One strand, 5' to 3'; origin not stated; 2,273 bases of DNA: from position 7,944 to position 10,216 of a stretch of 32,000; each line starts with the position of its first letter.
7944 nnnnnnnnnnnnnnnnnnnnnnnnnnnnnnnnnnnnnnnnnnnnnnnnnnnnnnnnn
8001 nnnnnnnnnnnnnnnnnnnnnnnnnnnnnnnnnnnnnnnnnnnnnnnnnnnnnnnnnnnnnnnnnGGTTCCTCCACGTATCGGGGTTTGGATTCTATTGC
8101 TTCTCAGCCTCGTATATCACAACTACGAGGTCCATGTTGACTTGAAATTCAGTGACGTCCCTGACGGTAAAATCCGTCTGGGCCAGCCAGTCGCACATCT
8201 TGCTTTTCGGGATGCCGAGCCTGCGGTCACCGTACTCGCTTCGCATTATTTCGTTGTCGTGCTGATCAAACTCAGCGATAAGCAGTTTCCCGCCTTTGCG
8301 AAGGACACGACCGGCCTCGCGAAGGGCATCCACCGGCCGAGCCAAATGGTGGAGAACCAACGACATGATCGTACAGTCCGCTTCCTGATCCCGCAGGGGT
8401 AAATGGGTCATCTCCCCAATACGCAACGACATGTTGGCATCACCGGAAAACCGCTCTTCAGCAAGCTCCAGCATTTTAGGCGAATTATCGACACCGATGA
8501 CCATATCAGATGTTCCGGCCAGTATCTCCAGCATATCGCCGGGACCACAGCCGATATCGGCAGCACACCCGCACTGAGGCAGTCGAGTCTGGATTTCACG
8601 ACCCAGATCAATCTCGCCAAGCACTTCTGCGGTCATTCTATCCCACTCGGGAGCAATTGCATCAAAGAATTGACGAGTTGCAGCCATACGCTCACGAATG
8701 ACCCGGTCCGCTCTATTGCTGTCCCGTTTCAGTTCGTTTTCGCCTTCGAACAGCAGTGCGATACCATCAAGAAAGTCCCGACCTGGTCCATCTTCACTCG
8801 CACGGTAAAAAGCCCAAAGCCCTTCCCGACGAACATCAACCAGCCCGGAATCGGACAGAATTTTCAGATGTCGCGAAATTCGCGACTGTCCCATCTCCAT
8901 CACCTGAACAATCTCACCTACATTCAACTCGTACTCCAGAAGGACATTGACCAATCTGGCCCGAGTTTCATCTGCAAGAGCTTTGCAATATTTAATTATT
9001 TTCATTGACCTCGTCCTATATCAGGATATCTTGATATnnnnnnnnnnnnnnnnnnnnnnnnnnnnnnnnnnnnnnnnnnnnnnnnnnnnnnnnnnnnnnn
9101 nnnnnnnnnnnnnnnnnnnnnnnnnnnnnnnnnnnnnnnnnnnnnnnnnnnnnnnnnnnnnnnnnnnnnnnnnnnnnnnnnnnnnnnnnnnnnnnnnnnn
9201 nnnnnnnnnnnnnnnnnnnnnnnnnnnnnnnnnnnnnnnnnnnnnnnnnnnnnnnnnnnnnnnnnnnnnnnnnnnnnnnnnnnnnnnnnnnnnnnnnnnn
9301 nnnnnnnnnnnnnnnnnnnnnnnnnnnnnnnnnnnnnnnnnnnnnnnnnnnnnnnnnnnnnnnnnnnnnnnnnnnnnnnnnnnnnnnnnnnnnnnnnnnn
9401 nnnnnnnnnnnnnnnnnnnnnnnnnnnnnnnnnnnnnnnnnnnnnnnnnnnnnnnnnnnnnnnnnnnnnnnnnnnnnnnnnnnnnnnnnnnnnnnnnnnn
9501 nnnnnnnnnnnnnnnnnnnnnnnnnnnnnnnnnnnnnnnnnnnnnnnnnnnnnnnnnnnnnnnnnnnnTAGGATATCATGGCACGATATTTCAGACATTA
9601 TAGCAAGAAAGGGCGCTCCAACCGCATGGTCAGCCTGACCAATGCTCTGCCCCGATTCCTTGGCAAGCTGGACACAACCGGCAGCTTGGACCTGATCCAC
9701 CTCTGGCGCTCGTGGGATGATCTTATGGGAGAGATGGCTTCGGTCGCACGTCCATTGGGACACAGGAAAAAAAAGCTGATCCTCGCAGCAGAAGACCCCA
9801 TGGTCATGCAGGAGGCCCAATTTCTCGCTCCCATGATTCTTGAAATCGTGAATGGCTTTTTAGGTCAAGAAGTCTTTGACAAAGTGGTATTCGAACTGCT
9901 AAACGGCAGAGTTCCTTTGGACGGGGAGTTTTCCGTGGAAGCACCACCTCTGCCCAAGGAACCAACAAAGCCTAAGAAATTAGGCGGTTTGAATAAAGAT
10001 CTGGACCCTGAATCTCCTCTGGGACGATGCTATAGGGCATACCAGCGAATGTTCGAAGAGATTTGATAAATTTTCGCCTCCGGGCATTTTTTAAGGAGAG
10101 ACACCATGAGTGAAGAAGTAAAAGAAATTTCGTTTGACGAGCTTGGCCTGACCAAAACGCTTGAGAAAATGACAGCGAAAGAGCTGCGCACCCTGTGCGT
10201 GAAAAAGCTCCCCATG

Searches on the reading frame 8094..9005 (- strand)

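Call 97: search_protein_families(library=pfam, proteins=[window:8094-9005:-], max_evalue=0.0001)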
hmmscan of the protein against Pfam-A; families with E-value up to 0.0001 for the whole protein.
window:8094-9005:- (303 aa): 11 families
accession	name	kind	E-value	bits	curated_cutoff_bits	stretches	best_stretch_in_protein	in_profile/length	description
PF08241.18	Methyltransf_11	-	4.2e-23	82.2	21.2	1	150-243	2-95/95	Methyltransferase domain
PF13649.12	Methyltransf_25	-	4.2e-19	69.5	27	1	149-239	2-97/97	Methyltransferase domain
PF13847.12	Methyltransf_31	-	1.9e-18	67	27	1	150-250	9-116/145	Methyltransferase domain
PF08242.18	Methyltransf_12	-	2.2e-13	51.2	30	1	150-241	2-98/98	Methyltransferase domain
PF01022.26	HTH_5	-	2.1e-12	47.1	22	1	12-57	1-46/47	Bacterial regulatory protein, arsR family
PF01209.24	Ubie_methyltran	-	2.5e-12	47.1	20.1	1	112-258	11-166/233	ubiE/COQ5 methyltransferase family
PF13489.12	Methyltransf_23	-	5.6e-10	39.6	27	1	150-259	28-135/164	Methyltransferase domain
PF05148.21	Methyltransf_8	-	6.3e-06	26.6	27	1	191-247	105-160/219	Hypothetical methyltransferase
PF12840.13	HTH_20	-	1.1e-05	25.7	27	1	10-59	1-51/51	Helix-turn-helix domain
PF08003.17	Methyltransf_9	-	1.3e-05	24.8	23.8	1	149-259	120-237/315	Protein of unknown function (DUF1698)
PF12802.13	MarR_2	-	7.3e-05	23.3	27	0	16-61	8-55/61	MarR family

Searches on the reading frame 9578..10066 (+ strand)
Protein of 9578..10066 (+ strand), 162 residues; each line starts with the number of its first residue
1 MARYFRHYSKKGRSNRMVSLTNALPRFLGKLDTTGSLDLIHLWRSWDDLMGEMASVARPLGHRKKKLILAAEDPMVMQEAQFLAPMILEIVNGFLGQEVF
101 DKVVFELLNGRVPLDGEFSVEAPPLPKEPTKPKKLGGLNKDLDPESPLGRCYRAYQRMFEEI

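Call 97: search_protein_families(library=pfam, proteins=[window:9578-10066:+], max_evalue=0.0001)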
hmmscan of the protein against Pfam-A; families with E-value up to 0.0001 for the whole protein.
window:9578-10066:+ (162 aa): 1 family
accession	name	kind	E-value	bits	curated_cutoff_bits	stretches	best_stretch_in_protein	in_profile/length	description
PF05258.17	DciA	-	1.1e-12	48.4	24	1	20-105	2-89/89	Dna[CI] antecedent, DciA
